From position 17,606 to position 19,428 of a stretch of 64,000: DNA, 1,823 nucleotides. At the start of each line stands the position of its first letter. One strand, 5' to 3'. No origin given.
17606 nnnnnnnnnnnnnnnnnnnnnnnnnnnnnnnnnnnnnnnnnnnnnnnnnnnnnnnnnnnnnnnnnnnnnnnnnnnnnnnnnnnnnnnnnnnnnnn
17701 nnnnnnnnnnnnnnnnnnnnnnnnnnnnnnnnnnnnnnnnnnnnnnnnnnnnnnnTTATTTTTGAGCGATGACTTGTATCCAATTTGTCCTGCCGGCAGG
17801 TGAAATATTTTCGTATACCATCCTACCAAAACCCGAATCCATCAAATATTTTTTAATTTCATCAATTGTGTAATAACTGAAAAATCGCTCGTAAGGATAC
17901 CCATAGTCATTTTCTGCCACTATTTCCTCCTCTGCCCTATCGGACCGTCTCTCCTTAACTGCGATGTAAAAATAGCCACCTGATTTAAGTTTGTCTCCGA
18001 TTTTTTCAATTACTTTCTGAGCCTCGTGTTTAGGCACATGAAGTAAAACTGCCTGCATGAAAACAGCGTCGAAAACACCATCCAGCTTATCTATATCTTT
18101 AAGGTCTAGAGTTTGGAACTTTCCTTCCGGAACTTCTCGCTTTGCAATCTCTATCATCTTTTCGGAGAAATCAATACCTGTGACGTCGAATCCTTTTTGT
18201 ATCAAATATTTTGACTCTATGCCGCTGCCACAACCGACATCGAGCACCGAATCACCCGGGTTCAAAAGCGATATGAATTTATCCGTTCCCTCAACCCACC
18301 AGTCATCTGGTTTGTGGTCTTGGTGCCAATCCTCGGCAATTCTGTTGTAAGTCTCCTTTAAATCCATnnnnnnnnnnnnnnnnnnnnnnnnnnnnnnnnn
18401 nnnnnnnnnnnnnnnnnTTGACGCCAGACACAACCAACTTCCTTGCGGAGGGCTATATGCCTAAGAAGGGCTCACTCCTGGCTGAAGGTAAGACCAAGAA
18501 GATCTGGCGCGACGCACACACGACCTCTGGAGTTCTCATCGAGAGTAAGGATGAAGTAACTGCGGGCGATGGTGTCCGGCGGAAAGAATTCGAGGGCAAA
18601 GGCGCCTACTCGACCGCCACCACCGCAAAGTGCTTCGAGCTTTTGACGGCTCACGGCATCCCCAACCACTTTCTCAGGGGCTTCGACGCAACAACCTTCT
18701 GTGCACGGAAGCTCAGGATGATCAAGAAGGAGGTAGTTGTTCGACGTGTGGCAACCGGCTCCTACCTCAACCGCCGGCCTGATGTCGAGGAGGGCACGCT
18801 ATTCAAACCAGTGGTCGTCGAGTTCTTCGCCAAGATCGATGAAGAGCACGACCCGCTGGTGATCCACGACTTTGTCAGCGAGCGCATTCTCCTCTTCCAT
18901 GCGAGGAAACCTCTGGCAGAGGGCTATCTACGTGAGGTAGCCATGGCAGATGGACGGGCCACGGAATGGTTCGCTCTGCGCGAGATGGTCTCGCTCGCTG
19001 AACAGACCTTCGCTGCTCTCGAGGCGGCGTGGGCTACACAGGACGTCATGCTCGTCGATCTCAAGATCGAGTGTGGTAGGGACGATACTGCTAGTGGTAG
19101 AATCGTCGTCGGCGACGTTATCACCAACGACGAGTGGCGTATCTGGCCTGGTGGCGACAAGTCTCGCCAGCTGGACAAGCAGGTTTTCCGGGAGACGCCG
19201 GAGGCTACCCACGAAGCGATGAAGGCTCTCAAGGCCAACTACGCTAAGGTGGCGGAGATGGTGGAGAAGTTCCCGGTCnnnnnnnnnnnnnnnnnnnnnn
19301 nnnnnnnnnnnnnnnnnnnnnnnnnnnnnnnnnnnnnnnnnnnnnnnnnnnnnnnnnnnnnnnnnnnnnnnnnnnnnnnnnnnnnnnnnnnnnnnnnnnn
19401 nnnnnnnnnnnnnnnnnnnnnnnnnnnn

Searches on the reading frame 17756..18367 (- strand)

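Call 22: search_protein_families(library=pfam, proteins=[window:17756-18367:-], max_evalue=0.001)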
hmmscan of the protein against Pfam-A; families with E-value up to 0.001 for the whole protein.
window:17756-18367:- (203 aa): 14 families
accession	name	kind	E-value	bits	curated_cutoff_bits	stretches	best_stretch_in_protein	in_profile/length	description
PF13489.12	Methyltransf_23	-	1.5e-20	74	27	1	30-180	15-159/164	Methyltransferase domain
PF13649.12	Methyltransf_25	-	7.7e-20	71.8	27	1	41-131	1-97/97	Methyltransferase domain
PF08241.18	Methyltransf_11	-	1.6e-19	70.7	21.2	1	42-135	1-95/95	Methyltransferase domain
PF13847.12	Methyltransf_31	-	4.1e-16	59.4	27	1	36-139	2-113/145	Methyltransferase domain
PF08242.18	Methyltransf_12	-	7.5e-15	55.9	30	1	42-133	1-98/98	Methyltransferase domain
PF03848.20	TehB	-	1.8e-10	41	20.4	1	33-136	27-133/193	Tellurite resistance protein TehB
PF02353.26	CMAS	-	2.6e-09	37.3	27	1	35-146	60-175/273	Mycolic acid cyclopropane synthetase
PF01135.25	PCMT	-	1.5e-08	35.1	20.3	1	32-144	69-180/210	Protein-L-isoaspartate(D-aspartate) O-methyltransferase (PCMT)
PF01739.24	CheR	-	5.9e-08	32.8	27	1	83-145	121-183/195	CheR methyltransferase, SAM binding domain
PF01209.24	Ubie_methyltran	-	1.1e-06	28.6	20.1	1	24-135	35-151/233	ubiE/COQ5 methyltransferase family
PF05724.17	TPMT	-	6.8e-06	26.3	26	1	30-78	28-78/218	Thiopurine S-methyltransferase (TPMT)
PF07021.18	MetW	-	7.4e-05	22.9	21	1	32-111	8-88/193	Methionine biosynthesis protein MetW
PF05175.20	MTS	-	8e-05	22.8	23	1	27-135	19-138/170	Methyltransferase small domain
PF08003.17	Methyltransf_9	-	0.00026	20.5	23.8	1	23-139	102-221/315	Protein of unknown function (DUF1698)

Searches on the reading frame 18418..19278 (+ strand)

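Call 22: search_protein_families(library=pfam, proteins=[window:18418-19278:+], max_evalue=0.001)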
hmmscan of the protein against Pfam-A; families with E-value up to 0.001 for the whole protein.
window:18418-19278:+ (287 aa): 1 family
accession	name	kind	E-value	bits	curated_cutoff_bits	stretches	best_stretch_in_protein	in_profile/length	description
PF01259.24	SAICAR_synt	-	1.9e-49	169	20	1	21-269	2-227/233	SAICAR synthetase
